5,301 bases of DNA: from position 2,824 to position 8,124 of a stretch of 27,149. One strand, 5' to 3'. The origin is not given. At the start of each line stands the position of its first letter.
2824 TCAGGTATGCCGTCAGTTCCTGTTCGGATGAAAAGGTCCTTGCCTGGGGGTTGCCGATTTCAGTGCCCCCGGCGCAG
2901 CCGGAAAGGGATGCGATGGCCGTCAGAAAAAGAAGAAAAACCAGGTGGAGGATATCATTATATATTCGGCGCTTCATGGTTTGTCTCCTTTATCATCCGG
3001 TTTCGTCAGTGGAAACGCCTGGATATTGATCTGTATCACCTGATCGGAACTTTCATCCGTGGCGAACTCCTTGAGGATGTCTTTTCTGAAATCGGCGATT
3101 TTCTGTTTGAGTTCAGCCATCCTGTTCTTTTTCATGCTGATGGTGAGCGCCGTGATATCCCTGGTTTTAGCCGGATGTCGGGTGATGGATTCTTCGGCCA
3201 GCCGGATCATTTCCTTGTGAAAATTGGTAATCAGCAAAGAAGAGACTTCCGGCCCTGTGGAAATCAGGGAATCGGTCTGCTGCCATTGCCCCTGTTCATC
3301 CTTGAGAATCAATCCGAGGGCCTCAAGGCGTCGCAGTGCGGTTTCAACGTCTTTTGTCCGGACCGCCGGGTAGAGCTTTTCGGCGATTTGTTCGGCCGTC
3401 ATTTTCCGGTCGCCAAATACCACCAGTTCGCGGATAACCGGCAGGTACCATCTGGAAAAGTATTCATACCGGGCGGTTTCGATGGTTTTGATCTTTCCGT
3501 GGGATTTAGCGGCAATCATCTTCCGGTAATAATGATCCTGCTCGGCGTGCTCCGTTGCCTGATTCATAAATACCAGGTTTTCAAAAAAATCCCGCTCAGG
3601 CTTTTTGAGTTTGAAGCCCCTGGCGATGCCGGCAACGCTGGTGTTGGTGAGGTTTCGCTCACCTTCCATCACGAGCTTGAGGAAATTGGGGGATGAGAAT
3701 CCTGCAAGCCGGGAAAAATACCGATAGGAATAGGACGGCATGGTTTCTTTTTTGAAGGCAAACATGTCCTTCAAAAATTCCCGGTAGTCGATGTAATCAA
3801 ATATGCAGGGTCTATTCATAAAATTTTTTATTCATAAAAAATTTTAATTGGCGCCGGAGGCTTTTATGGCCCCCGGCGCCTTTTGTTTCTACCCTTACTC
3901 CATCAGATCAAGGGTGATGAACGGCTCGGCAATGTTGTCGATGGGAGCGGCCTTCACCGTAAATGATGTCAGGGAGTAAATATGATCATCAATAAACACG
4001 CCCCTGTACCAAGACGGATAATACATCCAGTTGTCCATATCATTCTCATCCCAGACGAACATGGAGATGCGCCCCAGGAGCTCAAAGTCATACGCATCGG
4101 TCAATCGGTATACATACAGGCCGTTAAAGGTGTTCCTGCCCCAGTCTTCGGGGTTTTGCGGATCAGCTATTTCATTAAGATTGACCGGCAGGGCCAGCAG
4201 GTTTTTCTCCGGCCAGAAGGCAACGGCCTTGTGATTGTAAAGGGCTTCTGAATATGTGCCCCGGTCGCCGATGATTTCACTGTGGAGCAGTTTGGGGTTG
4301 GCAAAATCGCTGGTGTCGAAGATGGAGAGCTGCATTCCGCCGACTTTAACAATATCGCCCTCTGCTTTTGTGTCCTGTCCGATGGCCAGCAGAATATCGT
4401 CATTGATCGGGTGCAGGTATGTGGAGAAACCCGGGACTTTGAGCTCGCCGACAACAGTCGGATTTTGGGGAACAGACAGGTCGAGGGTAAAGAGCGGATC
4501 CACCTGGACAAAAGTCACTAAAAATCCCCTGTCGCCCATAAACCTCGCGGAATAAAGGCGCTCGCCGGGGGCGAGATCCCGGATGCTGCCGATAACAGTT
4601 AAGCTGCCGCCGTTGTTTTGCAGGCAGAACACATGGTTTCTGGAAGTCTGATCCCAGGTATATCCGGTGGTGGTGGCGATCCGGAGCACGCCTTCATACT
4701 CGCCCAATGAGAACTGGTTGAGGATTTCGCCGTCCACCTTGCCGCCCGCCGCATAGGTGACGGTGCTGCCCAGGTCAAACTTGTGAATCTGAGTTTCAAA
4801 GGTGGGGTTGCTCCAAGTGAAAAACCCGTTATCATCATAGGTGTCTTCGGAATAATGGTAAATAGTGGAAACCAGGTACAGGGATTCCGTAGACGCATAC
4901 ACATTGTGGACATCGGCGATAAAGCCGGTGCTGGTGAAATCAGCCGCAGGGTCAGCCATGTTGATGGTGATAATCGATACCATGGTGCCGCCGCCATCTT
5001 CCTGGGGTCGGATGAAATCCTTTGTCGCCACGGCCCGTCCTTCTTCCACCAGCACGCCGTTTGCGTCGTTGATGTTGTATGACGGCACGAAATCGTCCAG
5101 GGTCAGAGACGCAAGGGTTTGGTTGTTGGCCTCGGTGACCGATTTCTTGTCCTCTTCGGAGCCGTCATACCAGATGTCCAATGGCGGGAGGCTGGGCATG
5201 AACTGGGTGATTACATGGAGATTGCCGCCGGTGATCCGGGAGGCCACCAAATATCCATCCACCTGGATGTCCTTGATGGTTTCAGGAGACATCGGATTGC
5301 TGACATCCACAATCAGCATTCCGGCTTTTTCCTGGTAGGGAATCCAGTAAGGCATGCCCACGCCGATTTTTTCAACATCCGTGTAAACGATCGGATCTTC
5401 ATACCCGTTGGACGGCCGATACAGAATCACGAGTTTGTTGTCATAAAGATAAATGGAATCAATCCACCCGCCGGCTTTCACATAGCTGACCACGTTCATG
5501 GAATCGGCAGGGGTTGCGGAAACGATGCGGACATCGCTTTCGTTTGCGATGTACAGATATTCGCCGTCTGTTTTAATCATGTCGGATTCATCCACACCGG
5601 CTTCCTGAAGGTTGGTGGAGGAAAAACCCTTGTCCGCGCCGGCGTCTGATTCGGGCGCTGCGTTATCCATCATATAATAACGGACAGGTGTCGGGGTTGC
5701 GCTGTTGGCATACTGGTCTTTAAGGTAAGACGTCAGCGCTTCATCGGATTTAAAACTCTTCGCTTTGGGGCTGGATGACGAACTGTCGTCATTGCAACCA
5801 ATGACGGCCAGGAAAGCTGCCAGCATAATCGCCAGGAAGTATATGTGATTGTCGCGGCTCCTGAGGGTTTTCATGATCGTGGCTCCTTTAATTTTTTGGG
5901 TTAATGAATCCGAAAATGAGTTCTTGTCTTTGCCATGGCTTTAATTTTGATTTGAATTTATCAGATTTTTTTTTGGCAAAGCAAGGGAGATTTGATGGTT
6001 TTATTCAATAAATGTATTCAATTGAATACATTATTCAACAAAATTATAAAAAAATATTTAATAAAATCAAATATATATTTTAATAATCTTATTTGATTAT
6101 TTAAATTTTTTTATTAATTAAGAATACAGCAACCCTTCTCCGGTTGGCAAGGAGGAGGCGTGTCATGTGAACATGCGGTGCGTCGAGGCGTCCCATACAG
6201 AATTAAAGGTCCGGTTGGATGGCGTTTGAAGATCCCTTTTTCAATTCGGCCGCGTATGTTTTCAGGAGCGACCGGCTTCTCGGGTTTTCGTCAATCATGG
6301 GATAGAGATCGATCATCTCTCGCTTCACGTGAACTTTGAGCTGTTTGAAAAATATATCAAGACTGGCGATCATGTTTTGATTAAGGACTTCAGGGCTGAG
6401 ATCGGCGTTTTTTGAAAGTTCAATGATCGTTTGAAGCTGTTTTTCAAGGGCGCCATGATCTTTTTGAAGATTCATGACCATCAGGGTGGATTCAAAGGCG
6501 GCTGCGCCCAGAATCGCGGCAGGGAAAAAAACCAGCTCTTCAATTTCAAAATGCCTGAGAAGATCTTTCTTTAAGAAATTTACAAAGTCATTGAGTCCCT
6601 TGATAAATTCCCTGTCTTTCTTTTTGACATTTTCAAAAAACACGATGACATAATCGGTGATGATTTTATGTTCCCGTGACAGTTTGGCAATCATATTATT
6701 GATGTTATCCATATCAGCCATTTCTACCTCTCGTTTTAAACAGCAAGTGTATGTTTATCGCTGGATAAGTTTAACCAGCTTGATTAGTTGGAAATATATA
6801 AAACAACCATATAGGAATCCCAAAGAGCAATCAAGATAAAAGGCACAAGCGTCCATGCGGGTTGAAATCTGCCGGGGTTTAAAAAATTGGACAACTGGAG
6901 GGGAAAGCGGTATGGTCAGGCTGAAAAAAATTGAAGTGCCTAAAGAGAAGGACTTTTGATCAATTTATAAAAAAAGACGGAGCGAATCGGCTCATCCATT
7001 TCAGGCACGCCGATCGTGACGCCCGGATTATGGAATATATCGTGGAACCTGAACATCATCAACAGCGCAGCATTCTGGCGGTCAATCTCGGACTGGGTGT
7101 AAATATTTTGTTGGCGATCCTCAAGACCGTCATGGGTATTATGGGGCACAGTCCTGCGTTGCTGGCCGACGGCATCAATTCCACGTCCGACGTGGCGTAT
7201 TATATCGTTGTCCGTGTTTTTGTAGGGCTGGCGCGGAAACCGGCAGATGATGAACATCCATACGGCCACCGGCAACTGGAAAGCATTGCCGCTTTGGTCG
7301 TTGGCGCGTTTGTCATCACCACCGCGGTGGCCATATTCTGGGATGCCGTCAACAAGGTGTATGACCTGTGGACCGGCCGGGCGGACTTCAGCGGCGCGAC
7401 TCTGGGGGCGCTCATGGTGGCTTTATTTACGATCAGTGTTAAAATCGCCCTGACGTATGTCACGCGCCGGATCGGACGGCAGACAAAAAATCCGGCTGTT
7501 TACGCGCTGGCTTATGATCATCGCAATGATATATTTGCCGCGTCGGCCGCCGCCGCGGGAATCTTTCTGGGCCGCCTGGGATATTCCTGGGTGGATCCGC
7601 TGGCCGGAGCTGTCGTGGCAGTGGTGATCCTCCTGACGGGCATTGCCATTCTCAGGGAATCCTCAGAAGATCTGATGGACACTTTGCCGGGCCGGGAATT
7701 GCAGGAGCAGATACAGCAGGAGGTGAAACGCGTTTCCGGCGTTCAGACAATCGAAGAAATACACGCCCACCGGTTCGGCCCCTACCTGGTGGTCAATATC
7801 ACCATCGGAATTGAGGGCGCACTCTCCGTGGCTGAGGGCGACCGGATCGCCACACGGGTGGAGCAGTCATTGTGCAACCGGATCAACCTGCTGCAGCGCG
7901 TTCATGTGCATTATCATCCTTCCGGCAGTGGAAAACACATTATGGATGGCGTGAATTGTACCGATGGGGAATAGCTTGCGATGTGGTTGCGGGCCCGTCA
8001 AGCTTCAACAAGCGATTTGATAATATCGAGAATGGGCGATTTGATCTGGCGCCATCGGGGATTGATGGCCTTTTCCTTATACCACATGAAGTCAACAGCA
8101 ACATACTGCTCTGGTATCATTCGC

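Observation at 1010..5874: Duplicated secreted beta-propeller lipoproteins bracketing a TIGR02147-like gene: a conserved-unknown secreted-protein/partner module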

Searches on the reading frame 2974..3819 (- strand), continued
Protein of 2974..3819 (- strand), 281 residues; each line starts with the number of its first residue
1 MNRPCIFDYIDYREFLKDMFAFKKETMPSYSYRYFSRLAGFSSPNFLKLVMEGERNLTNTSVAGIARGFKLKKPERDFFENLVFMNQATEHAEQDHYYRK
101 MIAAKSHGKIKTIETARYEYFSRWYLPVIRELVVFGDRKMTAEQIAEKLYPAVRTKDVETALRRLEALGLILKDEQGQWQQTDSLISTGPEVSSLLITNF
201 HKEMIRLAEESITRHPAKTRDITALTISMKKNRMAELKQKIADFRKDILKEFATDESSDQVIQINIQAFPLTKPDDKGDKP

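Call 44: search_protein_families(library=ncbifam, alignment_id=A4, max_evalue=0.001)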
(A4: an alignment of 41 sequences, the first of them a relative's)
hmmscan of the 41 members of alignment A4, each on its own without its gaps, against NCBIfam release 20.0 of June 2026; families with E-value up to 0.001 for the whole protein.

A. member 1, L042:3554-4396:+ (280 aa): 0 families

B. families by the number of members that match (of 41 scanned): 9 families
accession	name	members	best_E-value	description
NF052501.1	RdCuOxGlxASco2837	1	4.4e-28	radical copper oxidase GlxA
NF010730.0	PRK14131.1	1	7.7e-12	N-acetylneuraminate epimerase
TIGR02608.1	delta_60_rpt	1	7.9e-11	delta-60 repeat domain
TIGR03547.1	muta_rot_YjhT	1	5.4e-09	YjhT family mutarotase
NF037973.1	metallo_SslE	1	2.5e-05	lipoprotein metalloprotease SslE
NF052521.1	TafC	1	4.3e-05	TafC family fimbrial protein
NF047854.1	LIC10774_subfam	1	5.4e-05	LIC10774/LIC10365 family surface protein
NF008084.0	PRK10819.1-5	1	0.00012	TonB system transport protein TonB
NF007020.0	PRK09485.1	1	0.00018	homocysteine S-methyltransferase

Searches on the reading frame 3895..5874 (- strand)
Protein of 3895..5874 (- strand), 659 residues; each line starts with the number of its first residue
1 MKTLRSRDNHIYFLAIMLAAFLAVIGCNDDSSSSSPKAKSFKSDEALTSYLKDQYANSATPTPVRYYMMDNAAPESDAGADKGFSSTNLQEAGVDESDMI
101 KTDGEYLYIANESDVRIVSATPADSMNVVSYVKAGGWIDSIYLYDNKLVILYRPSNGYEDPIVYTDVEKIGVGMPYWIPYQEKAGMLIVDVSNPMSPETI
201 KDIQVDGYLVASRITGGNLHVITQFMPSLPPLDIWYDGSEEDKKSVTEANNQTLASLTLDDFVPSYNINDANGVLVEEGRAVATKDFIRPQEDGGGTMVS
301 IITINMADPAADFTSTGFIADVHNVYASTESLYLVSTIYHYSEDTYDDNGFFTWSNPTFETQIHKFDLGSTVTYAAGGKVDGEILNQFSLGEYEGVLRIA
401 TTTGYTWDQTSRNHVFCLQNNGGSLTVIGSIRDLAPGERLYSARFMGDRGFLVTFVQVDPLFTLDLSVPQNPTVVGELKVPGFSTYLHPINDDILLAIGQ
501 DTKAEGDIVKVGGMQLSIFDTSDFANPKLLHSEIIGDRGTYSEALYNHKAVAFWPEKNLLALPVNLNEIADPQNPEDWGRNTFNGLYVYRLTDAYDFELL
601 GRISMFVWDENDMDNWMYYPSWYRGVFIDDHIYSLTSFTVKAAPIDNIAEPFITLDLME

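Call 3: search_protein_families(library=pfam, proteins=[window:3895-5874:-], max_evalue=0.01)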
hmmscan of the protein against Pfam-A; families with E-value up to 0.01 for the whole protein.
window:3895-5874:- (659 aa): 2 families
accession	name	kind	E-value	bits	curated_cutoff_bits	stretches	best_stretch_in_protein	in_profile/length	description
PF09826.15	Beta_propel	-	1.2e-139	466.8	22.4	1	84-646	1-493/495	Beta propeller domain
PF08309.17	LVIVD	-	0.00033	20.4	20.2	0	183-198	20-35/42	LVIVD repeat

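Call 4: search_protein_families(library=ncbifam, proteins=[window:3895-5874:-], max_evalue=0.01)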
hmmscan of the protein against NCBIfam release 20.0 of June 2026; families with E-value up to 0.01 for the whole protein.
window:3895-5874:- (659 aa): 0 families

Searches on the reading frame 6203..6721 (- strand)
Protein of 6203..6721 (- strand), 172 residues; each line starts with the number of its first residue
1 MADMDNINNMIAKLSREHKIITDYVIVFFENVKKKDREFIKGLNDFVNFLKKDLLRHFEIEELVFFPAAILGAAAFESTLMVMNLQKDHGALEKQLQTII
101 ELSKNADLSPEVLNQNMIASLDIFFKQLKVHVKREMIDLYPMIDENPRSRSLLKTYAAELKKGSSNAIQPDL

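Call 71: search_protein_families(library=pfam, proteins=[window:6203-6721:-], max_evalue=0.00001)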
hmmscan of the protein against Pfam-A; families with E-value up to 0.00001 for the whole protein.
window:6203-6721:- (172 aa): 1 family
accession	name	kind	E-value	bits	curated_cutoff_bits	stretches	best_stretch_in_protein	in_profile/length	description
PF01814.28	Hemerythrin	-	7.2e-12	46.3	25.3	1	10-143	2-127/127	Hemerythrin HHE cation binding domain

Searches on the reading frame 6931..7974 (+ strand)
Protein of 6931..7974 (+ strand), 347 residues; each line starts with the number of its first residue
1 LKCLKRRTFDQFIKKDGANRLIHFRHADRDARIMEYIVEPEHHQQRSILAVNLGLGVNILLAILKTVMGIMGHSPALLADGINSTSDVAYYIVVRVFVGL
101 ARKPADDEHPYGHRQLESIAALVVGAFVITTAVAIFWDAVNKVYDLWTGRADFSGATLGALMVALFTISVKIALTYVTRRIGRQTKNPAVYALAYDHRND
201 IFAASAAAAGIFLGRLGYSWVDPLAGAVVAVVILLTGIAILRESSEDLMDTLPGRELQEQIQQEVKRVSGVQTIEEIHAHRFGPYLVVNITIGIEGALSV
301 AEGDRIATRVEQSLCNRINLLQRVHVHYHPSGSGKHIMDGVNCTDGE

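Call 71: search_protein_families(library=pfam, proteins=[window:6931-7974:+], max_evalue=0.00001)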
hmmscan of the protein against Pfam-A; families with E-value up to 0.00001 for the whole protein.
window:6931-7974:+ (347 aa): 2 families
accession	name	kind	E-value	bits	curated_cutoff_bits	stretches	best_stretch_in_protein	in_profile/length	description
PF01545.26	Cation_efflux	-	8.2e-40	137.1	26.6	1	54-249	4-198/198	Cation efflux family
PF16916.11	ZT_dimer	-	1.3e-13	51.2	26.7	1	255-330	3-77/78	Dimerisation domain of Zinc Transporter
